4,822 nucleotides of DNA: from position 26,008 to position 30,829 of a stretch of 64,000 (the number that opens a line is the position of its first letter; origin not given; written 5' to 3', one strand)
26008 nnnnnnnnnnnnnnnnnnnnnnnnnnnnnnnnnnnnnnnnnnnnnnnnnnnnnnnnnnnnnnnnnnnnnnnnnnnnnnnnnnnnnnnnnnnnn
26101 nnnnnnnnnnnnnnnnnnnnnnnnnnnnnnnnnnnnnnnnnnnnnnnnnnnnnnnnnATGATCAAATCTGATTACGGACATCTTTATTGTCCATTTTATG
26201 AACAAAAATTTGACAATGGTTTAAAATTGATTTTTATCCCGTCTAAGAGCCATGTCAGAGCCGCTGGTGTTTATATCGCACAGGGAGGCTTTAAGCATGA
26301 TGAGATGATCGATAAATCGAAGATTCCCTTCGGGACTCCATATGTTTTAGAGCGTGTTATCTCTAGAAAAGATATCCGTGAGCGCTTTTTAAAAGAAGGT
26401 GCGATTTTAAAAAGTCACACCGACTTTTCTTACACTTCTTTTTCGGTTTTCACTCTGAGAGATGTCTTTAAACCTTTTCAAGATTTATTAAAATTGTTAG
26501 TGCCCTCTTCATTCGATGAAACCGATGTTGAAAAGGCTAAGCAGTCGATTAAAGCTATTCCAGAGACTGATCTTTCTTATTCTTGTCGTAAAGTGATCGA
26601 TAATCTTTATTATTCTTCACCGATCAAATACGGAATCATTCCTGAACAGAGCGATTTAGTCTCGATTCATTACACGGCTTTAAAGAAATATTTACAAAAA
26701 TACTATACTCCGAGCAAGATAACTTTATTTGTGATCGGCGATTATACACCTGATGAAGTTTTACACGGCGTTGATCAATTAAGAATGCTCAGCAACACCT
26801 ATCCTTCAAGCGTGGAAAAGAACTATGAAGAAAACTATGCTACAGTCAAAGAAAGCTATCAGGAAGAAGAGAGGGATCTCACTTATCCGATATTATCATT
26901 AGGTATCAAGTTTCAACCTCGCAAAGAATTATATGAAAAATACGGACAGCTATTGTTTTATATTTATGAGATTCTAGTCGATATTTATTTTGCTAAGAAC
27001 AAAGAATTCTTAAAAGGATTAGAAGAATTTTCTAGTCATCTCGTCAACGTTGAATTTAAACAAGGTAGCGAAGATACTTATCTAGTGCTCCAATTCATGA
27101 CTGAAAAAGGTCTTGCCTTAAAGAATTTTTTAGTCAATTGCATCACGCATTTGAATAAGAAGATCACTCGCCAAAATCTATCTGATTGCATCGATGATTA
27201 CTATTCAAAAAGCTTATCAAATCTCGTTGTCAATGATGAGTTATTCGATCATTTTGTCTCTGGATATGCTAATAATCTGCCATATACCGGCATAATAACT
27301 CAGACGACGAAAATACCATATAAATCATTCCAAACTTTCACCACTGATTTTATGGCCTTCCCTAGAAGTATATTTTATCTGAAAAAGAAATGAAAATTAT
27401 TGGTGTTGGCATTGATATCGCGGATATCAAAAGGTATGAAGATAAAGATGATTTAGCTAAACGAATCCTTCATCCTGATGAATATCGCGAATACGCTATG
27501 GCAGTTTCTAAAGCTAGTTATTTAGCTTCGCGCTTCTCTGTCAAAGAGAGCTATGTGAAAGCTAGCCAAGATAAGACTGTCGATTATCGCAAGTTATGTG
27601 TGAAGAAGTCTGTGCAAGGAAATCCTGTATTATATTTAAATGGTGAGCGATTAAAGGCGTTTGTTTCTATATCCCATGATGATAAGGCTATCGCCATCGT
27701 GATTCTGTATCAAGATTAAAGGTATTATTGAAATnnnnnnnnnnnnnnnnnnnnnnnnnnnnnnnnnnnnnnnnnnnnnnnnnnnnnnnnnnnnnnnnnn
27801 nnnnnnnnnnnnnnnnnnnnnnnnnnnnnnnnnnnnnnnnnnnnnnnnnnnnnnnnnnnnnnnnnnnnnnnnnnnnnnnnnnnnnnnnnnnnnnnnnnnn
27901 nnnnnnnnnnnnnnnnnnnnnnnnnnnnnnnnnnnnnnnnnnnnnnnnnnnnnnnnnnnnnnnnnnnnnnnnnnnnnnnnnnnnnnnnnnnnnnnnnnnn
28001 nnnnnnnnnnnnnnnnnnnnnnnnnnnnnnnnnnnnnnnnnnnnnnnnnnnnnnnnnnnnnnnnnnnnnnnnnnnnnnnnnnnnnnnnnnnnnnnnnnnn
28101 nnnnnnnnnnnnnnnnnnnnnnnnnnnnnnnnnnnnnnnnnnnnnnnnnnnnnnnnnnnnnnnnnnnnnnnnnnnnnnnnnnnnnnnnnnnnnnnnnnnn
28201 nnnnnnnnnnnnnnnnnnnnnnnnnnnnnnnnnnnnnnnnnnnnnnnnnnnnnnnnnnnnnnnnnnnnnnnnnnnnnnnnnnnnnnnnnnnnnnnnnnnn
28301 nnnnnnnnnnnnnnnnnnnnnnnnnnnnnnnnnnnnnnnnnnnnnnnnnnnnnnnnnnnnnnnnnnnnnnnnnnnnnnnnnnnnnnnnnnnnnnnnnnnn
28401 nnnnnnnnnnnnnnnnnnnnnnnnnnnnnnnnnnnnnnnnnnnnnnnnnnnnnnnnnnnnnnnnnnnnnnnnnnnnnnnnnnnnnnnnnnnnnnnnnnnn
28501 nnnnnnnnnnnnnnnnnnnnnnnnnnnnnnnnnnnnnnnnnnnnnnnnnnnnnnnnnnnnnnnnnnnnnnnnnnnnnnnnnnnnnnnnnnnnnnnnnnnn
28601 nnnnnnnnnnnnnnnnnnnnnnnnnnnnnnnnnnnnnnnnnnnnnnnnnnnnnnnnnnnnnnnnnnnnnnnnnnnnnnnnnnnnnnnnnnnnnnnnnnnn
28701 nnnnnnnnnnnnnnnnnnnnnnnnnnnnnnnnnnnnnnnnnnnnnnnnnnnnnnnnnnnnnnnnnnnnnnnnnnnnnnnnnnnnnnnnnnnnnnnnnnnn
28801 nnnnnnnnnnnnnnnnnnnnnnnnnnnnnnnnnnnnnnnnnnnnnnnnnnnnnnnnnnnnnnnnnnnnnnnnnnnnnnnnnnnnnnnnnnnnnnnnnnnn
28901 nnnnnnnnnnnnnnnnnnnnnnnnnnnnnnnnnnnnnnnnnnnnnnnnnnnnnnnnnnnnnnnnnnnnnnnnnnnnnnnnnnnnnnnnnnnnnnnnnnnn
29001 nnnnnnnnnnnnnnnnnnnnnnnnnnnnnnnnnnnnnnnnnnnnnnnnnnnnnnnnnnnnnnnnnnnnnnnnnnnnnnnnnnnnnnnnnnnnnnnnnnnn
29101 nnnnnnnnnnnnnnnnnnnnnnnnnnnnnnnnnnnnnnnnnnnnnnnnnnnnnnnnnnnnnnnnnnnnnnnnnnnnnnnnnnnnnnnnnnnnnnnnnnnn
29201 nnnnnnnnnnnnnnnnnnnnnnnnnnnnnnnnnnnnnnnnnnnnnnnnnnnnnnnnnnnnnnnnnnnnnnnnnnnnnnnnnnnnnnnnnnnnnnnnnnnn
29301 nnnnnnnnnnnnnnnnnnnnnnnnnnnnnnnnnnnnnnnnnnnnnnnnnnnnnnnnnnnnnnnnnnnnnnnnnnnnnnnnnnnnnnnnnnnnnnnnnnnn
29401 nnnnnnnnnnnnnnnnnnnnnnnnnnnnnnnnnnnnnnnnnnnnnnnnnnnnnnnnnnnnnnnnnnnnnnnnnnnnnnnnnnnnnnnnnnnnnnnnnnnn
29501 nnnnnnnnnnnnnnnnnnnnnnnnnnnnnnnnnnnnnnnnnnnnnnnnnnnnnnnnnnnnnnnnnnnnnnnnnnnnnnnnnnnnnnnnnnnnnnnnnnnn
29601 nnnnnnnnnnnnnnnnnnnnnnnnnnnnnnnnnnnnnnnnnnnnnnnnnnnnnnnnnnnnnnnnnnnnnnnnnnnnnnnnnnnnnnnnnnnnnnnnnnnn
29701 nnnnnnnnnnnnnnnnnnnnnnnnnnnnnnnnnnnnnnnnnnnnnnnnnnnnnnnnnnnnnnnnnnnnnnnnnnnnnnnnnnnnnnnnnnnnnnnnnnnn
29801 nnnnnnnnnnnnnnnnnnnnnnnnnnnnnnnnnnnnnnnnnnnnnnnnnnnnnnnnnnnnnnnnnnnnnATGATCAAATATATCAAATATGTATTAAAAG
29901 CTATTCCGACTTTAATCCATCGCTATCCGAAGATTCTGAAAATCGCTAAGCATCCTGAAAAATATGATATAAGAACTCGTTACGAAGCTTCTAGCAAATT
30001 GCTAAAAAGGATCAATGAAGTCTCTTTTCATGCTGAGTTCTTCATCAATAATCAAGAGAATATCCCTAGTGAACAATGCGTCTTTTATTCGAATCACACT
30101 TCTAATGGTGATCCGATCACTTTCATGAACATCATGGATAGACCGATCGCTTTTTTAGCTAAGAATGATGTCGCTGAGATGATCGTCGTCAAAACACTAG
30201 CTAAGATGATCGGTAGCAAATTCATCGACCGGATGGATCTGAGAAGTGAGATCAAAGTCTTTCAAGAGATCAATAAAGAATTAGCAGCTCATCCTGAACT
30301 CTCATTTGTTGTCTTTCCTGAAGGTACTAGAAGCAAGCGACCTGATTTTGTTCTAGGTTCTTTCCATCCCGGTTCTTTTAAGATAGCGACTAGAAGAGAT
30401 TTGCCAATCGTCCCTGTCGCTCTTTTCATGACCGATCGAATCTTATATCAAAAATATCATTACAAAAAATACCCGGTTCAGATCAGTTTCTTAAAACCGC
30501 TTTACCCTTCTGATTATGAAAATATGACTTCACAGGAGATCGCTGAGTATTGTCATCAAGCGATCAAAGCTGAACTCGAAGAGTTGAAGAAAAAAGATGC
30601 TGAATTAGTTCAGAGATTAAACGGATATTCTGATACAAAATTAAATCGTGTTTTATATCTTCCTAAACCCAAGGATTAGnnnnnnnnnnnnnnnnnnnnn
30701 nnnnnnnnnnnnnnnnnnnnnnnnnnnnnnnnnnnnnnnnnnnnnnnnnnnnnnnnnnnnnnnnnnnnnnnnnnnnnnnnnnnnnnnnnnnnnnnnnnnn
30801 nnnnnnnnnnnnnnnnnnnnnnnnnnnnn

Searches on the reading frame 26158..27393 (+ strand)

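Call 12: search_protein_families(library=pfam, proteins=[window:26158-27393:+], max_evalue=0.001)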
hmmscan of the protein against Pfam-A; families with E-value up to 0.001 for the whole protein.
window:26158-27393:+ (411 aa): 1 family
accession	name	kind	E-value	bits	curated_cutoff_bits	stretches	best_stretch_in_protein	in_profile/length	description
PF05193.26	Peptidase_M16_C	-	7.9e-08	32.8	23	1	170-255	2-88/181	Peptidase M16 inactive domain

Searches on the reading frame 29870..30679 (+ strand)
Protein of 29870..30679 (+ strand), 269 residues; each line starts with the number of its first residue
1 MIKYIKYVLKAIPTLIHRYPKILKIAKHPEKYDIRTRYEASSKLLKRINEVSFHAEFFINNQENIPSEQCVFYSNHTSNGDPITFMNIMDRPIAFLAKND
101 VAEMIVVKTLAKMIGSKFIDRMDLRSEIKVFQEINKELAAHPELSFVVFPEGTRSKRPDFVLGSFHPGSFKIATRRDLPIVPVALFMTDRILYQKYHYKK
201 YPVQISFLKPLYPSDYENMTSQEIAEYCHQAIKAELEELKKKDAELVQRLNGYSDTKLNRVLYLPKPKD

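Call 11: search_protein_families(library=pfam, proteins=[window:29870-30679:+], max_evalue=0.001)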
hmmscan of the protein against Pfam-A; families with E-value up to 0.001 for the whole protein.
window:29870-30679:+ (269 aa): 1 family
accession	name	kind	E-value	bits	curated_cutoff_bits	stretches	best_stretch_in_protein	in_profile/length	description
PF01553.26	Acyltransferase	-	3.5e-24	85.6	23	1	59-185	4-131/132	Acyltransferase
